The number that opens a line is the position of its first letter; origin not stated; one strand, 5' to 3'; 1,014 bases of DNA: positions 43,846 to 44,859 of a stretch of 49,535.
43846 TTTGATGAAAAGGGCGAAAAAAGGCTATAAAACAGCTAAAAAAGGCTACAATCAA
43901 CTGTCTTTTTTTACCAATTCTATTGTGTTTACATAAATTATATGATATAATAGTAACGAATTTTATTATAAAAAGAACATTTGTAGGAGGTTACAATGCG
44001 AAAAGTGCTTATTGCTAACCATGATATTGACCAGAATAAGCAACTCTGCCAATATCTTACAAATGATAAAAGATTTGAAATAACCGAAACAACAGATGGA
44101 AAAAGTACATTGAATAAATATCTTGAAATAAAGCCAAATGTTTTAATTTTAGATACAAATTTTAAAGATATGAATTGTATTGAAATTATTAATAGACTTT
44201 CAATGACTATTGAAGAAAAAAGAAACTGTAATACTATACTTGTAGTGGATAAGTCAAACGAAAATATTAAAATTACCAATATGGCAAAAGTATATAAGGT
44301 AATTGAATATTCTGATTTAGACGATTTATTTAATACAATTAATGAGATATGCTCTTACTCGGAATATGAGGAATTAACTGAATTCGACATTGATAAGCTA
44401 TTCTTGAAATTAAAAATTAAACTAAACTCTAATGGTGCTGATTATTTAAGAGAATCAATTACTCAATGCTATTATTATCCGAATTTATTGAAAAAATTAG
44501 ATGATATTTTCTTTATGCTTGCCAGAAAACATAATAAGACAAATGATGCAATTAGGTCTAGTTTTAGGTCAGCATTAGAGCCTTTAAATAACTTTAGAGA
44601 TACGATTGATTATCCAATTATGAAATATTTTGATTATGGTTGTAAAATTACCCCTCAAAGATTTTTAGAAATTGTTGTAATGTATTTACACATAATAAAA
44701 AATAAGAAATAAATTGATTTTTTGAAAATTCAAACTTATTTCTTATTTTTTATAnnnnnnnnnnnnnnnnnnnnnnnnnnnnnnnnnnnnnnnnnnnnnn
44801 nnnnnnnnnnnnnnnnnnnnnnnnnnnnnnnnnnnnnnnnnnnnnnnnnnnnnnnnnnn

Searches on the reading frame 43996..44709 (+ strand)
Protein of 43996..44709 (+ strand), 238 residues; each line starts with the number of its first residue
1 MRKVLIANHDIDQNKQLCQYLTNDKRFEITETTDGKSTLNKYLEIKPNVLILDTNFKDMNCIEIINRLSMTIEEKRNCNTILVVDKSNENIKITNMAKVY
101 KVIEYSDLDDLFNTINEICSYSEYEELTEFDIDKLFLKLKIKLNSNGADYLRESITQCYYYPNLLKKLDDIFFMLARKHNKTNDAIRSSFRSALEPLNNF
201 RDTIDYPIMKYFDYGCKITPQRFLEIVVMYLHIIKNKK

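Call 3: search_protein_families(library=pfam, proteins=[window:43996-44709:+], max_evalue=0.01)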
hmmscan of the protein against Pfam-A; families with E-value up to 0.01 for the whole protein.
window:43996-44709:+ (238 aa): 2 families
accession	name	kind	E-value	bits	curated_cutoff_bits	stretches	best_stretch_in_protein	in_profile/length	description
PF00072.30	Response_reg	-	3.4e-06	27.6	30.2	1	4-94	1-87/111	Response regulator receiver domain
PF08769.17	Spo0A_C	-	0.0004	20.8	25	1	133-229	2-102/104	Sporulation initiation factor Spo0A C terminal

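Call 4: search_protein_families(library=padloc, proteins=[window:43996-44709:+], max_evalue=0.01)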
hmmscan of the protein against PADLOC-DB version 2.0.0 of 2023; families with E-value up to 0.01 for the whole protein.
window:43996-44709:+ (238 aa): 0 families

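Call 5: search_protein_families(library=ncbifam, proteins=[window:43996-44709:+], max_evalue=0.01)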
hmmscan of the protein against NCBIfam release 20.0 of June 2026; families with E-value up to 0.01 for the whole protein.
window:43996-44709:+ (238 aa): 15 families
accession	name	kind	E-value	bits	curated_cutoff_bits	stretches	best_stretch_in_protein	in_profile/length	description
TIGR02875.1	spore_0_A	equivalog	1.6e-10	40.7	200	1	5-217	6-236/262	sporulation transcription factor Spo0A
NF007935.0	PRK10651.1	equivalog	7.3e-06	25.3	250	1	15-92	20-94/216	two-component system response regulator NarL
TIGR02154.1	PhoB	equivalog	8.8e-06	25.2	296.2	1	2-96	3-95/226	phosphate regulon transcriptional regulator PhoB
NF007969.0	PRK10693.1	equivalog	4.4e-05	22.7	329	1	3-94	9-95/337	two-component system response regulator RssB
NF007708.0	PRK10403.1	equivalog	0.00011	21.7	343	1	4-70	9-76/215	nitrate/nitrite response regulator protein NarP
NF007419.0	PRK09958.1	equivalog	0.00055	19.6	251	1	21-96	20-91/204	acid-sensing system DNA-binding response regulator EvgA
NF011896.0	PRK15369.1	equivalog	0.00074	19.2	242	1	6-119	9-121/211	two component system response regulator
NF001965.0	PRK00742.1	subfamily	0.0013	18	293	1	5-92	7-91/357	chemotaxis-specific protein-glutamate methyltransferase CheB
NF040689.1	MtrAB_MtrA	equivalog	0.0016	17.8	300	1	18-70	14-66/219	MtrAB system response regulator MtrA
NF008469.0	PRK11361.1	equivalog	0.0022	16.7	714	1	2-84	5-83/461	acetoacetate metabolism transcriptional regulator AtoC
NF045717.1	DVU0259_DivK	exception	0.0028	17.8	160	1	2-101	3-101/117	DVU0259 family response regulator domain-containing protein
NF040534.1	resp_reg_YycF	equivalog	0.0043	16.3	340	1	16-93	14-87/231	response regulator YycF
NF047465.1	hybrid_HK_LvrA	exception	0.0059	14.6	1200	1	3-94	469-557/819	hybrid histidine kinase/response regulator LvrA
NF045505.1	RR_RssB_Pseudo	equivalog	0.0065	15.6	700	1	4-74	8-77/394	two-component system response regulator RssB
NF041733.1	resp_reg_CseB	equivalog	0.0072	15.7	350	1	20-69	18-67/228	two-component system response regulator CseB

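Call 17: search_protein_families(library=phrogs, proteins=[window:43996-44709:+], max_evalue=0.001)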
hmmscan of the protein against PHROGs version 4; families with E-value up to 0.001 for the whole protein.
window:43996-44709:+ (238 aa): 3 families
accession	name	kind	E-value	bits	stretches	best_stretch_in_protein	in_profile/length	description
phrog_731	-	unknown function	2.8e-07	31.1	1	1-92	1-88/227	-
phrog_37855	-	unknown function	1.4e-05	25.3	0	3-119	7-128/278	-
phrog_5982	-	unknown function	0.00032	19.7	1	3-120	870-986/1030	-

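Call 38: search_solved_structures(query=window:43996-44709:+, max_evalue=0.01, show_alignments=2)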
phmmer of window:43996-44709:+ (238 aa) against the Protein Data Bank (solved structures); distinct sequences matched with E-value up to 0.01: 8.
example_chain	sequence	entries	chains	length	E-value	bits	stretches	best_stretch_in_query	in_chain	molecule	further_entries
9rhz_C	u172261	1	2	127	0.00083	22.5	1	3-68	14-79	Chemotaxis protein CheY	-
1tmy_A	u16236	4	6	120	0.0013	21.9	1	16-71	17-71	CHEY PROTEIN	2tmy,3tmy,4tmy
1u0s_Y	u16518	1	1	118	0.0013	21.9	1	17-71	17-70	Chemotaxis protein cheY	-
4iga_A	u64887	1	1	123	0.0013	21.8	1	16-71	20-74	Chemotaxis protein CheY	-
9phz_E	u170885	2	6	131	0.0042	20.2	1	3-119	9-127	Stage 0 sporulation protein A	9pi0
1dz3_A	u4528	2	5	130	0.0064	19.6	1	3-118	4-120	Stage 0 sporulation protein A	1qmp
4ja2_A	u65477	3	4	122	0.0085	19.2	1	2-89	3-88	Response regulator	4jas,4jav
8q52_A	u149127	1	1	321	0.0096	19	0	20-68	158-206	Leucine-specific-binding protein,Chemotaxis protein CheY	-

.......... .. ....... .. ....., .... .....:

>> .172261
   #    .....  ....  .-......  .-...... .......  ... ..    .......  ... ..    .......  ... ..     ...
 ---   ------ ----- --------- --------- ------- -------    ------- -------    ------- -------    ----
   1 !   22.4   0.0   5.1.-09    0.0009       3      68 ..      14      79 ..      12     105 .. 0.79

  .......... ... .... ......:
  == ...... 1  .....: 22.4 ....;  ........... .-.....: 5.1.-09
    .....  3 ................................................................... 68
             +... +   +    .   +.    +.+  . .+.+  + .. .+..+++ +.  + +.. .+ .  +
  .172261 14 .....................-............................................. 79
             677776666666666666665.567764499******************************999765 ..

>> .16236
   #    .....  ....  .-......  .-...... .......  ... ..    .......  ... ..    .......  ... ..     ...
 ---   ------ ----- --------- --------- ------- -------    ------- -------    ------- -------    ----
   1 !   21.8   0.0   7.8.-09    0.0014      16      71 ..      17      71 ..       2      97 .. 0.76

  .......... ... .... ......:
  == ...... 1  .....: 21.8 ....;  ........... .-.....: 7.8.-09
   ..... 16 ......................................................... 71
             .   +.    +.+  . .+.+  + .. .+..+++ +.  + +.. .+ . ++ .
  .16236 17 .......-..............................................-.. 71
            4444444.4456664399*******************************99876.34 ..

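Call 56: search_solved_structures(query=A2, max_evalue=0.01, show_alignments=0)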
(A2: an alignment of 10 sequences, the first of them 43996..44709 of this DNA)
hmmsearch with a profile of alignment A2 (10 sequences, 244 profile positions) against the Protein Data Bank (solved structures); distinct sequences matched with E-value up to 0.01: 66 (the best 60 are shown).
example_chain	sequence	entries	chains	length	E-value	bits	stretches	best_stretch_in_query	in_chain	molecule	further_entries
9phz_E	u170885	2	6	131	8.9e-09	38.1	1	2-121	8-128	Stage 0 sporulation protein A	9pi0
1dz3_A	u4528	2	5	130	3.2e-07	33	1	2-121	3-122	Stage 0 sporulation protein A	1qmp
3a0r_B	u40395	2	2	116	3.1e-06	29.7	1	1-119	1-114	Response regulator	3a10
3a0u_A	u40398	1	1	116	3.4e-06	29.6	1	1-119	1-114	Response regulator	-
9rhz_C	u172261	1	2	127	5.7e-06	28.9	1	4-93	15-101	Chemotaxis protein CheY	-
3cfy_A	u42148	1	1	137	8.1e-06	28.4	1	9-71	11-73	Putative LuxO repressor protein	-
4ja2_A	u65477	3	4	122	8.5e-06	28.3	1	10-120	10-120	Response regulator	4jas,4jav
1fc3_A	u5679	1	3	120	1.3e-05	27.8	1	129-196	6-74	SPO0A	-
6azr_B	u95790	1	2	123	1.8e-05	27.2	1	17-120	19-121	Chemotaxis regulator-transmits chemoreceptor signals to flagelllar motor components CheY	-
3dge_C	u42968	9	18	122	1.8e-05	27.2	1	19-120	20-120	Response regulator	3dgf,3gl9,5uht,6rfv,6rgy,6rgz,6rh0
1pey_A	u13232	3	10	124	2.1e-05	27.1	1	3-118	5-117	Sporulation initiation phosphotransferase F | SPORULATION RESPONSE REGULATORY PROTEIN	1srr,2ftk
1f51_E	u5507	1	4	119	2.2e-05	27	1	3-117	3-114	SPORULATION INITIATION PHOSPHOTRANSFERASE F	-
2jvi_A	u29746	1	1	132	2.6e-05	26.8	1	3-118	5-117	Sporulation initiation phosphotransferase F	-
5wq0_B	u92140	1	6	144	3.2e-05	26.5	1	2-126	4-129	Stage 0 sporulation protein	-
1lq1_A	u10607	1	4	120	3.5e-05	26.3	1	130-196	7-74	Stage 0 sporulation protein A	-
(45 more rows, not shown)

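Call 77: find_homologous_proteins(query=A2, max_evalue=0.00001)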
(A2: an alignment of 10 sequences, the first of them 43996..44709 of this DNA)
Query A2 (10 sequences) (238 aa, profile of the alignment): 152 proteins with E <= 0.00001 among 3314 candidates; the best 120 are listed.
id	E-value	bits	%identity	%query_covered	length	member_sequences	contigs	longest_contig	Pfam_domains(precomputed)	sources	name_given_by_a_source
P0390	2.1e-96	340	35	100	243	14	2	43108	PF00072.31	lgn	-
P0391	2.2e-96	340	34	100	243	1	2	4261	PF00072.31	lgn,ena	-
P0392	3.2e-95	336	34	100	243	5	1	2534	PF00072.31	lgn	-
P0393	1.0e-94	334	33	100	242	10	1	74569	-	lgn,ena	-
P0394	8.5e-94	331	99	100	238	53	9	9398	PF00072.31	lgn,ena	-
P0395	2.5e-93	330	33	100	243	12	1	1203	PF00072.31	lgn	-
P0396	3.0e-93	330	33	100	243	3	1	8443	PF00072.31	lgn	-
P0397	8.7e-93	328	34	100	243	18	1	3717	PF00072.31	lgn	-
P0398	1.6e-92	327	35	100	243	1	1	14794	-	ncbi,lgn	-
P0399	1.7e-92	327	32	100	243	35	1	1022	-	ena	-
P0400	1.8e-91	324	36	100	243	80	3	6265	PF00072.31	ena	-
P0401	4.4e-91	322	34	100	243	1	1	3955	PF00072.31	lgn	-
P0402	6.5e-91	322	33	100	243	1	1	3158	-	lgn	-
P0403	1.1e-90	321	32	100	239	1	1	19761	-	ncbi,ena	-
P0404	1.4e-90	321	33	100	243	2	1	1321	-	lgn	-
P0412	6.4e-89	315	35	100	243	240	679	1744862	PF00072.31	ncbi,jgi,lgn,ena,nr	ncbi:MAG TPA: hypothetical protein DER15_05130 [Clostridiales bacterium]|jgi:CheY-like chemotaxis pr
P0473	7.4e-80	286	33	100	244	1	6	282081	-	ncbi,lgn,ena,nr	ncbi:MAG: hypothetical protein IJE59_03125 [Clostridia bacterium]|nr:hypothetical protein [Clostridi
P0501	3.2e-73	264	29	100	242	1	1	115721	PF00072.31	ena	-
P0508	3.3e-68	248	30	100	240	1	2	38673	-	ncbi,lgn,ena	-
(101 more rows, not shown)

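Call 78: find_encoding_contigs(protein=P0412, flank=6000, max_places=6)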
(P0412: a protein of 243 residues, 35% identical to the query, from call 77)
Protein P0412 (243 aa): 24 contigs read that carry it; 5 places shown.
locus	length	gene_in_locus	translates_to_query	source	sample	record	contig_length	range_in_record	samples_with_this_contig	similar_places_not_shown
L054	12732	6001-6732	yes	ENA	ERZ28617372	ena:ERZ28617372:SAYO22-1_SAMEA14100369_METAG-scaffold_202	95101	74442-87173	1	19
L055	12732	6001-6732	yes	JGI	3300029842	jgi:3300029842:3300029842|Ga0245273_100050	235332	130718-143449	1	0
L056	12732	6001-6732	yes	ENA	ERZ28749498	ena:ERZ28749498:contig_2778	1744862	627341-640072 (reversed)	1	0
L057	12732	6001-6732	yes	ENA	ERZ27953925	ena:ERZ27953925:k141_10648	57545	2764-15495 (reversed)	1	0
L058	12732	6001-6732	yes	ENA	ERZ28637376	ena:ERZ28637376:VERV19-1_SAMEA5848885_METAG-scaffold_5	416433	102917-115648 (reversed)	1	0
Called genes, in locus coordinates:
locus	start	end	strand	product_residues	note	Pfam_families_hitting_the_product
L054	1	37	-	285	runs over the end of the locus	-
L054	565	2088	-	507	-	PF00239:Resolvase, PF07508:Recombinase, PF13408:Zn_ribbon_recom (weak)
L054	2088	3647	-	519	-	PF00239:Resolvase, PF07508:Recombinase, PF13408:Zn_ribbon_recom (faint)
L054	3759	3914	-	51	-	-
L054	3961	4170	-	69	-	-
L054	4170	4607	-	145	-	-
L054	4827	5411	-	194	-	-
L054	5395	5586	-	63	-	-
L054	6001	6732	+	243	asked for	PF00072:Response_reg (faint)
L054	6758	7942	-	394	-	PF04055:Radical_SAM, PF13353:Fer4_12 (faint)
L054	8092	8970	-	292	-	PF00126:HTH_1, PF03466:LysR_substrate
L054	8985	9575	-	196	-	-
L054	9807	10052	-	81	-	PF13443:HTH_26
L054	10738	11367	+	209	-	PF00072:Response_reg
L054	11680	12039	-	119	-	PF03733:YccF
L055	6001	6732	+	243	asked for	PF00072:Response_reg (faint)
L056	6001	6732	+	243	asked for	PF00072:Response_reg (faint)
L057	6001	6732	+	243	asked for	PF00072:Response_reg (faint)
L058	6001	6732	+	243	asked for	PF00072:Response_reg (faint)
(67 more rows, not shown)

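Call 79: find_encoding_contigs(protein=P0501, flank=6000, max_places=3)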
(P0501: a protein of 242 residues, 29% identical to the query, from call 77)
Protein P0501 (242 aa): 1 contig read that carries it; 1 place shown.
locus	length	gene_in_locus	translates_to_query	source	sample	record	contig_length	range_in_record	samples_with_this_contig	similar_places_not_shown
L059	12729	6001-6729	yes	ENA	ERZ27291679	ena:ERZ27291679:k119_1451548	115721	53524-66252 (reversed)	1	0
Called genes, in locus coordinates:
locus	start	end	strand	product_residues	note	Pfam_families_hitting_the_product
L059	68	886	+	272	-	PF16924:DpaA_N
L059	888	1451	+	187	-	PF02441:Flavoprotein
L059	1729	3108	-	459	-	PF14659:Phage_int_SAM_3, PF00589:Phage_integrase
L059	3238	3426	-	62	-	PF12728:HTH_17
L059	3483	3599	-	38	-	-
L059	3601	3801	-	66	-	-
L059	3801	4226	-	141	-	-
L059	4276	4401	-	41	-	-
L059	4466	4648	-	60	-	-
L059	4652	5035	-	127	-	-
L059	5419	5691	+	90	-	PF00216:Bac_DNA_binding, PF18291:HU-HIG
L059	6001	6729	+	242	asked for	PF00072:Response_reg (weak)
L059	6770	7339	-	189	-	PF01327:Pep_deformylase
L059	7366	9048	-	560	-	PF00664:ABC_membrane, PF00005:ABC_tran, PF02463:SMC_N (weak), PF13304:AAA_21 (faint)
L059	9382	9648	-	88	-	PF20648:DUF6809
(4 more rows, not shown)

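Call 93: find_encoding_contigs(protein=P0473, flank=6000, max_places=3)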
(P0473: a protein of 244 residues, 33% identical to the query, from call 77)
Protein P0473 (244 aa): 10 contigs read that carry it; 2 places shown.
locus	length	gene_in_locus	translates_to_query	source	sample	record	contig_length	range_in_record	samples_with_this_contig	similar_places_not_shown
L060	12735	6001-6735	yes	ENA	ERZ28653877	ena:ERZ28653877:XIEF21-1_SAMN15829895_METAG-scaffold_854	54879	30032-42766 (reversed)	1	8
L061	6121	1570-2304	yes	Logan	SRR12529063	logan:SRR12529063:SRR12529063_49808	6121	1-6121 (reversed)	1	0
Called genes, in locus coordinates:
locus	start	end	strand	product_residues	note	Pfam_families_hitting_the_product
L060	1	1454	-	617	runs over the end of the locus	PF00133:tRNA-synt_1, PF09334:tRNA-synt_1g (weak), PF08264:Anticodon_1, PF10458:Val_tRNA-synt_C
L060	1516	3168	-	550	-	PF00239:Resolvase, PF07508:Recombinase, PF13408:Zn_ribbon_recom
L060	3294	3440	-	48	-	-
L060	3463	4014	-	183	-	PF00239:Resolvase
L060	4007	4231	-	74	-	-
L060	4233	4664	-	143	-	PF04545:Sigma70_r4 (faint)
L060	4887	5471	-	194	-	-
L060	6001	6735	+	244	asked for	-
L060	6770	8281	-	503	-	PF04055:Radical_SAM, PF13353:Fer4_12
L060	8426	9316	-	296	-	PF00126:HTH_1, PF03466:LysR_substrate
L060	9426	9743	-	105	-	-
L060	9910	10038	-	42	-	-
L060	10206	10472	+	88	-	PF13443:HTH_26 (weak)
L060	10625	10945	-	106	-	-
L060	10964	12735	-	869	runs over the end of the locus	PF00133:tRNA-synt_1, PF01406:tRNA-synt_1e (faint), PF09334:tRNA-synt_1g, PF13603:tRNA-synt_1_2, PF08264:Anticodon_1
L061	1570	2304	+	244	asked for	-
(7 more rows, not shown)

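Call 94: find_encoding_contigs(protein=P0508, flank=6000, max_places=3)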
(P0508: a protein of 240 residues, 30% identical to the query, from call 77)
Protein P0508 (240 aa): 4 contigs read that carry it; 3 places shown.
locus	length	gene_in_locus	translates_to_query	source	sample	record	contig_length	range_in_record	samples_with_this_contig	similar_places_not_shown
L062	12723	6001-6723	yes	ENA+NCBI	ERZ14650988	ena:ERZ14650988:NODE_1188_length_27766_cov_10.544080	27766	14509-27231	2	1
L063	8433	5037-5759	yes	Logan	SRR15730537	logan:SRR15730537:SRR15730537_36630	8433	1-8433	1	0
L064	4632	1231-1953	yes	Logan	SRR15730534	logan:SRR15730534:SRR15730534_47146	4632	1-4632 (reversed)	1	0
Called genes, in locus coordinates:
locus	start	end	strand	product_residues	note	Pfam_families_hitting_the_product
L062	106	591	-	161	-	PF13958:ToxN_toxin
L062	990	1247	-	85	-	-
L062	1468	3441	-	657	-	PF00239:Resolvase, PF07508:Recombinase, PF01476:LysM, PF13408:Zn_ribbon_recom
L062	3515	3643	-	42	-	-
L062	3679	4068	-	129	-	-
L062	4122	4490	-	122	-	PF02452:PemK_toxin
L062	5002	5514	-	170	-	-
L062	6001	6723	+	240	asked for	-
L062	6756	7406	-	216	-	PF00072:Response_reg (weak)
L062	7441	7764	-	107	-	-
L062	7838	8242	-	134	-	PF13353:Fer4_12, PF04055:Radical_SAM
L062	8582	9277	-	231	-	PF00126:HTH_1, PF03466:LysR_substrate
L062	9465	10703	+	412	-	PF13384:HTH_23 (weak), PF13518:HTH_28 (weak)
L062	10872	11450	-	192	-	-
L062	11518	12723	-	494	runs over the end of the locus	PF13203:DUF2201_N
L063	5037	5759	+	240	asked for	-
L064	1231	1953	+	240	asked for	-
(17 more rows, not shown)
